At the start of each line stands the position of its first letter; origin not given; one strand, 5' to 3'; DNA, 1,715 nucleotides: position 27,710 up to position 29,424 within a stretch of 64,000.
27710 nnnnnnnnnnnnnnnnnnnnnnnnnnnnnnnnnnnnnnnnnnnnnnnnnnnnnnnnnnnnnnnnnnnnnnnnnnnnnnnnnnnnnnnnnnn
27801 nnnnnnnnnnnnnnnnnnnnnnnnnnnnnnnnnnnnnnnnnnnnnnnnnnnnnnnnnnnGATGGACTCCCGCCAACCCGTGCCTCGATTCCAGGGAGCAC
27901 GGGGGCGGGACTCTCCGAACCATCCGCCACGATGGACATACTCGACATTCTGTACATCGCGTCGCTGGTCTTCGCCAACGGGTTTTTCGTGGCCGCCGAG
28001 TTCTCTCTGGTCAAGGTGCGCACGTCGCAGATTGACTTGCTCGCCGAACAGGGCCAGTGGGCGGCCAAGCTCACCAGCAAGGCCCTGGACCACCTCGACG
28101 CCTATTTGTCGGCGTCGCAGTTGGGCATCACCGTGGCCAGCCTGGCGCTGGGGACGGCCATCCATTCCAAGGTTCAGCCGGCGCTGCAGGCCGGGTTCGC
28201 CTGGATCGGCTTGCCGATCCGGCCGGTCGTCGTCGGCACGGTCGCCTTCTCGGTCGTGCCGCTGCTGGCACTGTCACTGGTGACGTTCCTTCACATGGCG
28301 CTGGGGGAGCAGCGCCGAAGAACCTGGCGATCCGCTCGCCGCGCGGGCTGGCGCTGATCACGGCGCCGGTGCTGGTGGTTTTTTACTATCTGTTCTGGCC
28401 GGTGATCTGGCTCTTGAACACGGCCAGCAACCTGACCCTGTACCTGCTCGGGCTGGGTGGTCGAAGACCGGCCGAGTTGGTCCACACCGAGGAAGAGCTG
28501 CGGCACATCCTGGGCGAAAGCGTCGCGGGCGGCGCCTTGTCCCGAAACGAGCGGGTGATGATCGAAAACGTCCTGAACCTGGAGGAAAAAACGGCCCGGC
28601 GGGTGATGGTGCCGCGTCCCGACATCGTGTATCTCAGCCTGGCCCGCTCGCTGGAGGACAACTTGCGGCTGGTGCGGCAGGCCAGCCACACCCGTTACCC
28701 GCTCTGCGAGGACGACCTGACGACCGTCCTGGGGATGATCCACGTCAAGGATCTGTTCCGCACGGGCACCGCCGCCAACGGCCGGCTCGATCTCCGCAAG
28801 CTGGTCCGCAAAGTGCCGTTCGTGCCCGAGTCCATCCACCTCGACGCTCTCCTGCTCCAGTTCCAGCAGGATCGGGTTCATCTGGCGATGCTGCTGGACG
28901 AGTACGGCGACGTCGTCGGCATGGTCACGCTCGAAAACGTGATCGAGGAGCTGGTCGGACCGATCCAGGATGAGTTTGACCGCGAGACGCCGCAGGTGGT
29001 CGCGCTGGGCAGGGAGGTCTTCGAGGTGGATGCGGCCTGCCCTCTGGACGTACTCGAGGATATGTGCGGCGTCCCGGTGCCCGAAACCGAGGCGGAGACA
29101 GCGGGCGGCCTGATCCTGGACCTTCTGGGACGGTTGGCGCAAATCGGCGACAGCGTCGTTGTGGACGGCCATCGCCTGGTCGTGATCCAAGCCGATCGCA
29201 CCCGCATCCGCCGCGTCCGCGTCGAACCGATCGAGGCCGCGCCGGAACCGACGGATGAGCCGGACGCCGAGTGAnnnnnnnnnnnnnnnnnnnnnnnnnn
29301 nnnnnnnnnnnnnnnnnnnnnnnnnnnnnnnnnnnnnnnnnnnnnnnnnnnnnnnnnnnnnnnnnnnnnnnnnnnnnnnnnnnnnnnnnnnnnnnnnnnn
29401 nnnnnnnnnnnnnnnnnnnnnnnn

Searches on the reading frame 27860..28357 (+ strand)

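Call 36: search_protein_families(library=pfam, max_evalue=0.001, proteins=[window:27860-28357:+])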
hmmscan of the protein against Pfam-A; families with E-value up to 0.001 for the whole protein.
window:27860-28357:+ (165 aa): 1 family
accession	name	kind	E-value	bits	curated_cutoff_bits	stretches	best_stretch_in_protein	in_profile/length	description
PF01595.25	CNNM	-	1.3e-17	64.4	28.4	1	34-150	4-102/181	Cyclin M transmembrane N-terminal domain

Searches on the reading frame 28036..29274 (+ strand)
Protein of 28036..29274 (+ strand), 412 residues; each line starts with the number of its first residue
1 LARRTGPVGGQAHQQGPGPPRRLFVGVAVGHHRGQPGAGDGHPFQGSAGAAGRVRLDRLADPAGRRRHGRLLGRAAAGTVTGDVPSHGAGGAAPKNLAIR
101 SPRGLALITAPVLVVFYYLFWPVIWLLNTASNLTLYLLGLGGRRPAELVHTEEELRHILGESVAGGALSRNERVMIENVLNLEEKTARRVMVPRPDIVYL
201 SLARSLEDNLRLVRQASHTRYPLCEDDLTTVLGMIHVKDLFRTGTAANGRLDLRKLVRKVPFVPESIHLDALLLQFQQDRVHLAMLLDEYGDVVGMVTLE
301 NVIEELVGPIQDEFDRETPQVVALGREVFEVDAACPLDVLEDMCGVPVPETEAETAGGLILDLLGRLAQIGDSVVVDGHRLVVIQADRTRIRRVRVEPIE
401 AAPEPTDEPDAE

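Call 36: search_protein_families(library=pfam, max_evalue=0.001, proteins=[window:28036-29274:+])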
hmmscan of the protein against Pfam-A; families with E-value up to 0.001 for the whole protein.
window:28036-29274:+ (412 aa): 3 families
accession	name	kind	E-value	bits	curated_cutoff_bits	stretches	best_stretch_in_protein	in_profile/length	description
PF03471.22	CorC_HlyC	-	5.9e-18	65.1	27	1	326-398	5-79/81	Transporter associated domain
PF01595.25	CNNM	-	5.6e-16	59.2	28.4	1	90-172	101-181/181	Cyclin M transmembrane N-terminal domain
PF00571.33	CBS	-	3.8e-12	46.8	24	2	258-307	7-56/57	CBS domain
